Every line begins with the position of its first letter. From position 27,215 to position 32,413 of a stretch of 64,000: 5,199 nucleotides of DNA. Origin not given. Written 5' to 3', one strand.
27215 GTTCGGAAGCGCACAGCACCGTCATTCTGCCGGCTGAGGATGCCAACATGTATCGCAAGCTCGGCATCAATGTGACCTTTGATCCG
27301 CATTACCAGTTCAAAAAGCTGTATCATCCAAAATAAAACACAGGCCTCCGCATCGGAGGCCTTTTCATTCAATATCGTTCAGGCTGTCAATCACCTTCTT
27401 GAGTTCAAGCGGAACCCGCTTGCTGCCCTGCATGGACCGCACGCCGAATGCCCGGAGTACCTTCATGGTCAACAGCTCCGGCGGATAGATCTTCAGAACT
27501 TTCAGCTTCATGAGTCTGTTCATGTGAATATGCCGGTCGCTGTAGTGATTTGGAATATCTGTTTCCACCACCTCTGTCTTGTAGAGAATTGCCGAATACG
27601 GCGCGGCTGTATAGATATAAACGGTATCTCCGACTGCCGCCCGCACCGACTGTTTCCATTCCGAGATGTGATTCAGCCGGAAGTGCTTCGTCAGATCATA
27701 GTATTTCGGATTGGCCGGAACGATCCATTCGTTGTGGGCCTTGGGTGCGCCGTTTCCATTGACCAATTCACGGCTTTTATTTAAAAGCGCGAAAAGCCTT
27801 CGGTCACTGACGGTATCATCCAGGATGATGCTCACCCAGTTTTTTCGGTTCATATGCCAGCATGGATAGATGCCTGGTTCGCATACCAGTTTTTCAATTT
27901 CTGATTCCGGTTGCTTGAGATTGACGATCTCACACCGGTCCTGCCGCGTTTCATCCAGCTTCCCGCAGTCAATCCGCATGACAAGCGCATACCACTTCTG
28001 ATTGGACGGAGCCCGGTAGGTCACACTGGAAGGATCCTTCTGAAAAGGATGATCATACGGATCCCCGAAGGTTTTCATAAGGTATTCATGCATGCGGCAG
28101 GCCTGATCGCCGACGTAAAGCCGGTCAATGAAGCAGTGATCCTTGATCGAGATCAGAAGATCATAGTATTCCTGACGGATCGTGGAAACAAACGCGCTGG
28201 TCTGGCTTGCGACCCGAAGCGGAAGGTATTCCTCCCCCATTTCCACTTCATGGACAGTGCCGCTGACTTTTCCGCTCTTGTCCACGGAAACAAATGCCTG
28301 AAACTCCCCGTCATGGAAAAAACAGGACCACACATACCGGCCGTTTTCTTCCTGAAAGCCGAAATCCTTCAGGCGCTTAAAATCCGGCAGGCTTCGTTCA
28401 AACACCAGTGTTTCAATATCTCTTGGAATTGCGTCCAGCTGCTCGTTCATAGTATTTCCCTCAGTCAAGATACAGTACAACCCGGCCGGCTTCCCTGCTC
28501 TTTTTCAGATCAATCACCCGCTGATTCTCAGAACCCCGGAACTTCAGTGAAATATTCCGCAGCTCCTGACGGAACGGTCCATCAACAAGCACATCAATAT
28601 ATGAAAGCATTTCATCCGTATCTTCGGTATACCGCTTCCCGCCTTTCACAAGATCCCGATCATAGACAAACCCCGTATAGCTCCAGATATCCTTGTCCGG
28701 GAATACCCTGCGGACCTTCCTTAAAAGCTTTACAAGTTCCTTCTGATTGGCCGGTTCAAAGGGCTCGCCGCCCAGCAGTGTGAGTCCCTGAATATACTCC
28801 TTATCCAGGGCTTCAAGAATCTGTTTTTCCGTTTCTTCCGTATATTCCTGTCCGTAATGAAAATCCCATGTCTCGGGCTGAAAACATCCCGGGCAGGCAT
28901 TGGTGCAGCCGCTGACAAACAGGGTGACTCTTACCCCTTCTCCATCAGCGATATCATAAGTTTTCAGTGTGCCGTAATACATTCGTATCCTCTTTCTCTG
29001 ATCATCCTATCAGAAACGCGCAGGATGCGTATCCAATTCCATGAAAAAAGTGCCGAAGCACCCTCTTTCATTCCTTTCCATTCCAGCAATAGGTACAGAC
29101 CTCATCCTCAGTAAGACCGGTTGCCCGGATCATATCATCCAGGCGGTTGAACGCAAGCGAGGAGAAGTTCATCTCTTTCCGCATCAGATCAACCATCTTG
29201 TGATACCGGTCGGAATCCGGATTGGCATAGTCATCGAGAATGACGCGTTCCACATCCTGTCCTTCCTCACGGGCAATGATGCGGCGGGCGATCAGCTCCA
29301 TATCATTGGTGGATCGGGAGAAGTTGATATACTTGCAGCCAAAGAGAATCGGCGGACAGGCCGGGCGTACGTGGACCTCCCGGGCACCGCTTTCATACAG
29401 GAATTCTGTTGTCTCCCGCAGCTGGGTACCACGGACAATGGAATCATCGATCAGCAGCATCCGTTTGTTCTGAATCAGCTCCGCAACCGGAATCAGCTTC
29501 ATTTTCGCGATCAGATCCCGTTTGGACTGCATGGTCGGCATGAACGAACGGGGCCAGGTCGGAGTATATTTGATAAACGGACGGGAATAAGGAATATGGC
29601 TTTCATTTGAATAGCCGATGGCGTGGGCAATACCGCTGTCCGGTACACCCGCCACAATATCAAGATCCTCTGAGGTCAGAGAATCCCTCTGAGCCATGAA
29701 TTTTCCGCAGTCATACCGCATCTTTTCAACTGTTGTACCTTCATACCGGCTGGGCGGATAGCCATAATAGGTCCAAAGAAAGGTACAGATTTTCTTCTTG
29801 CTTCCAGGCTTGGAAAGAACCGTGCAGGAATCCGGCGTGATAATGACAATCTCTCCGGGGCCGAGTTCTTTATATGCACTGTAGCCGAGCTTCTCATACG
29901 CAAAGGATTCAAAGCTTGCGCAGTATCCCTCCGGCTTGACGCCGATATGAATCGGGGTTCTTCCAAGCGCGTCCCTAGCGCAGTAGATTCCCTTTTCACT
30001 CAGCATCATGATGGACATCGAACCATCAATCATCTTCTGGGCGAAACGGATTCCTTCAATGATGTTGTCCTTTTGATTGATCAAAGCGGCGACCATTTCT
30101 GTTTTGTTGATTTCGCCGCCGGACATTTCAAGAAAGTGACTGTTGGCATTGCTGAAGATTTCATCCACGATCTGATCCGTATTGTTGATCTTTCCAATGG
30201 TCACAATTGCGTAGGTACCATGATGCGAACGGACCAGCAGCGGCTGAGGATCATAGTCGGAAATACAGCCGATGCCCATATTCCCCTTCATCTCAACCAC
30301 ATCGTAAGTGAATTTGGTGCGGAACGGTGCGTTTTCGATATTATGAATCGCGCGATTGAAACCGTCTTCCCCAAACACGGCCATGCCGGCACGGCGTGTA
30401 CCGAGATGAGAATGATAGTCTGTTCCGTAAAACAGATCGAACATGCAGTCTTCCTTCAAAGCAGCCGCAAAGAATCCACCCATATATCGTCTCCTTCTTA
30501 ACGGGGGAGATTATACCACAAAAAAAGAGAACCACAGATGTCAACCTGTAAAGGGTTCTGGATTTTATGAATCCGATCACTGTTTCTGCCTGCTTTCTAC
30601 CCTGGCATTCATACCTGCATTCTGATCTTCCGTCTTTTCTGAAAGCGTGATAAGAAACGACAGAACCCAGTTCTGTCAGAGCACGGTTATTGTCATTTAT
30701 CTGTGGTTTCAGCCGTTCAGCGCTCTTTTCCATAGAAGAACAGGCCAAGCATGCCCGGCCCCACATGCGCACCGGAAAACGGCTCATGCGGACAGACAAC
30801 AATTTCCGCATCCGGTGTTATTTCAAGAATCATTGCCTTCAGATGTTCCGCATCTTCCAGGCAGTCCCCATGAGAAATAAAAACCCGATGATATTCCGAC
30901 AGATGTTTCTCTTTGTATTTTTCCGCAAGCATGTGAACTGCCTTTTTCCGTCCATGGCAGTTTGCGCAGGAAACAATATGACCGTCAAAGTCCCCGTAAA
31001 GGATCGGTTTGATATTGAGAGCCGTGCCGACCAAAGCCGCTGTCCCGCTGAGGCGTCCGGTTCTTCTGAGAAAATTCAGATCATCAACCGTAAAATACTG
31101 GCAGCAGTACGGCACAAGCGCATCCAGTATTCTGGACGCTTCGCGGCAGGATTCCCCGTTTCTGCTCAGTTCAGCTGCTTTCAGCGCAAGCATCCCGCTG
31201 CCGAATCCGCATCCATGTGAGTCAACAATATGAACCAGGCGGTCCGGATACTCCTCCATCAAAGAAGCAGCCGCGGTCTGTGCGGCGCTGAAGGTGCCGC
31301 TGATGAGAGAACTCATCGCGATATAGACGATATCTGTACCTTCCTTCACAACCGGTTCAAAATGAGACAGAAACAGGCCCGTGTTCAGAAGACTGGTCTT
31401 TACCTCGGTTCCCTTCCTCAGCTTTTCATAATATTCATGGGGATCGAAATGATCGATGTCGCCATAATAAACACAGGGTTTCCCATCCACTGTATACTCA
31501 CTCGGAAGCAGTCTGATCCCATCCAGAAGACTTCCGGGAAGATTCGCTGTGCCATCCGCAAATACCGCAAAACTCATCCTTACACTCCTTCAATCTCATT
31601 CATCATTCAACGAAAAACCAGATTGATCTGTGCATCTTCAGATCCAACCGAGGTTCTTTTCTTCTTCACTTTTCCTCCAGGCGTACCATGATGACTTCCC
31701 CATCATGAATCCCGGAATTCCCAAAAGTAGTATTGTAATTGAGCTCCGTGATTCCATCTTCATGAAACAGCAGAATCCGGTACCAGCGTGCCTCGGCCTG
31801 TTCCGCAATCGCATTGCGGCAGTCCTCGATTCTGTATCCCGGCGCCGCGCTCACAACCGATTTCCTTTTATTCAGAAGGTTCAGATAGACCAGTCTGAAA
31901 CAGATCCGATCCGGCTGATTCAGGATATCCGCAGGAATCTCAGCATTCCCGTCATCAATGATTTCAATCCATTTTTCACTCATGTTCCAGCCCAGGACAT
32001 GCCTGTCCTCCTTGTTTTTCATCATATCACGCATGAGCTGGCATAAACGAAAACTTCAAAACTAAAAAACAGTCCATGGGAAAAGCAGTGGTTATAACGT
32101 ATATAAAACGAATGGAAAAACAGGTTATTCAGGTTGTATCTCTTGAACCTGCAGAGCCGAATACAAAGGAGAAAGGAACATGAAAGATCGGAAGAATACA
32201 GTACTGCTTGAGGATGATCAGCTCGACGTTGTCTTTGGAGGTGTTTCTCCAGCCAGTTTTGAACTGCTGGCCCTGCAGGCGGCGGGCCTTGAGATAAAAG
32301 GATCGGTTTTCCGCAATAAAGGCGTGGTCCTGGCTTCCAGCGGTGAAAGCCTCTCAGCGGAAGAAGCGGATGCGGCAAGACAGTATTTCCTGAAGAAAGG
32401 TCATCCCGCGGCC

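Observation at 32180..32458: Orphan double-glycine-leader peptide gene inserted between nrdD and nrdG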

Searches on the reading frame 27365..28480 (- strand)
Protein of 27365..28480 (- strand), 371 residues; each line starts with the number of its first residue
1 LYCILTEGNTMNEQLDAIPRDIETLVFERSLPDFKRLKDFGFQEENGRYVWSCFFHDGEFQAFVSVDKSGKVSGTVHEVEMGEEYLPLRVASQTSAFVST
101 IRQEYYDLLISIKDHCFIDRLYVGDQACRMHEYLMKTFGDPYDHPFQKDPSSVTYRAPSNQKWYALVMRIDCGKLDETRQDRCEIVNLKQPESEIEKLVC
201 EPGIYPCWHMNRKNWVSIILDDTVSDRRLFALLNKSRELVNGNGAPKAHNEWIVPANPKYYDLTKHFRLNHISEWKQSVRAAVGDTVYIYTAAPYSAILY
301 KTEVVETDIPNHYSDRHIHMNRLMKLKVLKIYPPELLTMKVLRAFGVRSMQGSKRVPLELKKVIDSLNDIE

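Call 3: search_protein_families(library=pfam, proteins=[window:27365-28480:-], max_evalue=0.1)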
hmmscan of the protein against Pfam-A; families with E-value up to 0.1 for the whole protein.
window:27365-28480:- (371 aa): 1 family
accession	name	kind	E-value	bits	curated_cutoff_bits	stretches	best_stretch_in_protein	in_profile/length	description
PF04237.18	YjbR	-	5.1e-13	49.9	30.1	1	143-239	9-88/88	YjbR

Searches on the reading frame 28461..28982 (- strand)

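Call 3: search_protein_families(library=pfam, proteins=[window:28461-28982:-], max_evalue=0.1)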
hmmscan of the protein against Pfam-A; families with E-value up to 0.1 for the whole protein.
window:28461-28982:- (173 aa): 2 families
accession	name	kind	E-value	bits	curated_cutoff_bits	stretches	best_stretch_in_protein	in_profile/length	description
PF13353.11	Fer4_12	-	1.1e-51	175.2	22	1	13-157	2-137/137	4Fe-4S single cluster domain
PF04055.27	Radical_SAM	-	3.1e-09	37.6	29.5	1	22-96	3-74/166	Radical SAM superfamily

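Call 4: search_protein_families(library=ncbifam, proteins=[window:28461-28982:-], max_evalue=1)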
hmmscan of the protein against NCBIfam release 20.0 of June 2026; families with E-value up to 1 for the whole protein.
window:28461-28982:- (173 aa): 22 families
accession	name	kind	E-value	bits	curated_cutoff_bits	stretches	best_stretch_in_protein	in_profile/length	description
TIGR02491.1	NrdG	equivalog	4.5e-55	185.8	126.1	1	5-160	4-154/154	anaerobic ribonucleoside-triphosphate reductase activating protein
NF008335.0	PRK11121.1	equivalog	6.8e-42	142.8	199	1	1-159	1-153/154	anaerobic ribonucleoside-triphosphate reductase-activating protein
TIGR02826.1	RNR_activ_nrdG3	equivalog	2e-15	56.9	151.7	1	17-164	16-143/148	anaerobic ribonucleoside-triphosphate reductase activating protein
TIGR02493.1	PFLA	equivalog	1e-10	41.4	231.75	1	8-161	7-150/235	pyruvate formate-lyase-activating protein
TIGR02494.1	PFLE_PFLC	subfamily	2.5e-09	36.8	174.35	1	7-50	5-48/293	glycyl-radical enzyme activating protein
NF043069.1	T4HPD_activ_SAM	equivalog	3.3e-07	30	425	1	7-50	8-51/299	trans-4-hydroxy-L-proline dehydratase activase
TIGR02495.1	NrdG2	equivalog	4.6e-07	29.4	131.15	1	17-92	17-88/193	anaerobic ribonucleoside-triphosphate reductase activating protein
NF008356.0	PRK11145.1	equivalog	7.9e-07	28.6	375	1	7-85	11-89/246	pyruvate formate lyase 1-activating protein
NF048010.1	SfplDhtActHpsHDes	equivalog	9.8e-07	27.9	430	1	7-46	12-51/298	(2S)-3-sulfopropanediol dehydratase activating enzyme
TIGR04003.1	rSAM_BssD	equivalog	3.1e-06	26.6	496.45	1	7-42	7-42/314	[benzylsuccinate synthase]-activating enzyme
NF033717.2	HPDL_rSAM_activ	equivalog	3.9e-06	26.4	420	1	6-51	9-54/311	4-hydroxyphenylacetate decarboxylase activase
NF007483.0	PRK10076.1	equivalog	9.3e-06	25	326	1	6-39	27-60/292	[formate-C-acetyltransferase]-activating enzyme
TIGR04041.1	activase_YjjW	hypoth_equivalog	1.3e-05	24.8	250.2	1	11-40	12-41/276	YjjW family glycine radical enzyme activase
TIGR03963.1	rSAM_QueE_Clost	equivalog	8.2e-05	22.4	260.1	1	15-89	13-90/219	putative 7-carboxy-7-deazaguanine synthase QueE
NF033719.1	ind_deCO2_activ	equivalog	0.00016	21.1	425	1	7-47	7-47/302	indoleacetate decarboxylase activase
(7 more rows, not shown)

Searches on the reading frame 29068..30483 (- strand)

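Call 3: search_protein_families(library=pfam, proteins=[window:29068-30483:-], max_evalue=0.1)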
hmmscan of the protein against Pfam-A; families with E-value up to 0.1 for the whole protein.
window:29068-30483:- (471 aa): 2 families
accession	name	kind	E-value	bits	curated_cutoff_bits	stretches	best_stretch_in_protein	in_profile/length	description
PF13537.11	GATase_7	-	1.8e-07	31.6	25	1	76-186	10-109/123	Glutamine amidotransferase domain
PF00156.33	Pribosyltran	-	0.0082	15.9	26.3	1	259-371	15-119/158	Phosphoribosyl transferase domain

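Call 42: search_protein_families(library=padloc, proteins=[window:29068-30480:-], max_evalue=1)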
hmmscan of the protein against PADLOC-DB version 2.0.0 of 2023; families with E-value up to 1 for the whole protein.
window:29068-30480:- (470 aa): 1 family
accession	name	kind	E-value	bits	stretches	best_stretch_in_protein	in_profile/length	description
PDLC03928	PsyrT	-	0.036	10.3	1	295-370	603-677/689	-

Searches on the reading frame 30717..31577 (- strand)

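Call 3: search_protein_families(library=pfam, proteins=[window:30717-31577:-], max_evalue=0.1)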
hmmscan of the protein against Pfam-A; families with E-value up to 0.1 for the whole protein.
window:30717-31577:- (286 aa): 1 family
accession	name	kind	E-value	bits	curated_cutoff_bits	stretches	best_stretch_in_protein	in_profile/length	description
PF02645.21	DegV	-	9.9e-61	205.9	27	1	3-282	2-278/280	Uncharacterised protein, DegV family COG1307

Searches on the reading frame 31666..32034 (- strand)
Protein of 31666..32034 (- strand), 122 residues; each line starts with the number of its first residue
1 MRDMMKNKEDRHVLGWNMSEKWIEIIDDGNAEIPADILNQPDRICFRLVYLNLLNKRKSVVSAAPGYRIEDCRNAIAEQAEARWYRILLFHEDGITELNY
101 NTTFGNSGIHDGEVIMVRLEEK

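Call 3: search_protein_families(library=pfam, proteins=[window:31666-32034:-], max_evalue=0.1)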
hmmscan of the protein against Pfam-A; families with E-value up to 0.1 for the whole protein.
window:31666-32034:- (122 aa): 1 family
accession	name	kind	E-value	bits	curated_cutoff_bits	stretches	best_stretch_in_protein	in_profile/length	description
PF05212.18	DUF707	-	0.038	13.6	24.1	1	54-110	35-91/299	Protein of unknown function (DUF707)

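Call 4: search_protein_families(library=ncbifam, proteins=[window:31666-32034:-], max_evalue=1)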
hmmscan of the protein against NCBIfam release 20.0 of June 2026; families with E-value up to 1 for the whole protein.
window:31666-32034:- (122 aa): 0 families

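Call 41: search_protein_families(library=phrogs, proteins=[window:31666-32031:-], max_evalue=1)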
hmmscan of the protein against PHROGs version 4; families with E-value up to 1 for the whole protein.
window:31666-32031:- (121 aa): 0 families

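Call 42: search_protein_families(library=padloc, proteins=[window:31666-32031:-], max_evalue=1)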
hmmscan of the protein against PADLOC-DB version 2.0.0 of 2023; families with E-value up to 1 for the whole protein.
window:31666-32031:- (121 aa): 0 families
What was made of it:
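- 31666..32034 (-): Divergent neighbour: 122-aa ORFan of unknown function. No hit in Pfam, NCBIfam, PHROGs or PADLOC (calls 3, 4, 41, 42).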

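Call 43: find_homologous_proteins(query=window:31666-32031:-, max_evalue=0.01)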
Query window:31666-32031:- (121 aa): 1 proteins with E <= 0.01 among 7 candidates.
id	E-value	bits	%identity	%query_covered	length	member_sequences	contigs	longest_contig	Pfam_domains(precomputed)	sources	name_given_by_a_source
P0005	1.3e-76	272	100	100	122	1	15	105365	-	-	-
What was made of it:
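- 31666..32034 (-): The 5.8-billion-protein search found only itself (call 43).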

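Call 68: predict_structure(protein=window:31666-32031:-)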
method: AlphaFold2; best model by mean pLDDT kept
length: 121 residues; sequences in the alignment: 1
mean_pLDDT: 43.7   pTM: 0.35
mean pLDDT of the five models: 43.7, 40.0, 39.7, 37.3, 36.4
residues with pLDDT >= 90: 0; 70-90: 0; 50-70: 46; < 50: 75
segments of 3 or more residues with pLDDT < 50: 1-21, 27-31, 51-54, 62-65, 79-83, 90-121
pLDDT, mean of each block of 10 residues (from residue 1): 34 41 50 51 54 50 53 56 51 32 28 27 29
secondary structure, 60 per line:
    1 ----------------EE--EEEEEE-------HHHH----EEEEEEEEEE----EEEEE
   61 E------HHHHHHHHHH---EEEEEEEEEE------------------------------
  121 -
elements in order: E21-26 H34-37 E42-51 E56-61 H68-77 E81-90
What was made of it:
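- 31666..32034 (-): AF2 pLDDT is 44 (call 68).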

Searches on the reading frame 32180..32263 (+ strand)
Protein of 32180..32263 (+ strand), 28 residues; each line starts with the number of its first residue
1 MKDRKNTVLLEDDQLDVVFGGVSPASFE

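Call 28: search_protein_families(library=ncbifam, proteins=[window:32180-32263:+], max_evalue=10)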
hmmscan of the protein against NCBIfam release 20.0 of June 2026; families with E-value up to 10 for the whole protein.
seq(28 aa): 1 family
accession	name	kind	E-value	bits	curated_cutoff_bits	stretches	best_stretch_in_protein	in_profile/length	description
NF038167.1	cyan_ocin_like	subfamily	0.12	12.6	32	1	6-26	7-24/72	CTB family bacteriocin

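Call 29: search_protein_families(library=pfam, proteins=[window:32180-32263:+], max_evalue=10)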
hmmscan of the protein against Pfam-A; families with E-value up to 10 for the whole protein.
seq(28 aa): 0 families
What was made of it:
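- On FG-GAP (integrin-alpha-type) beta-propeller repeats: There is one copy only, no Ca-binding motif and no Pfam hit (call 29).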
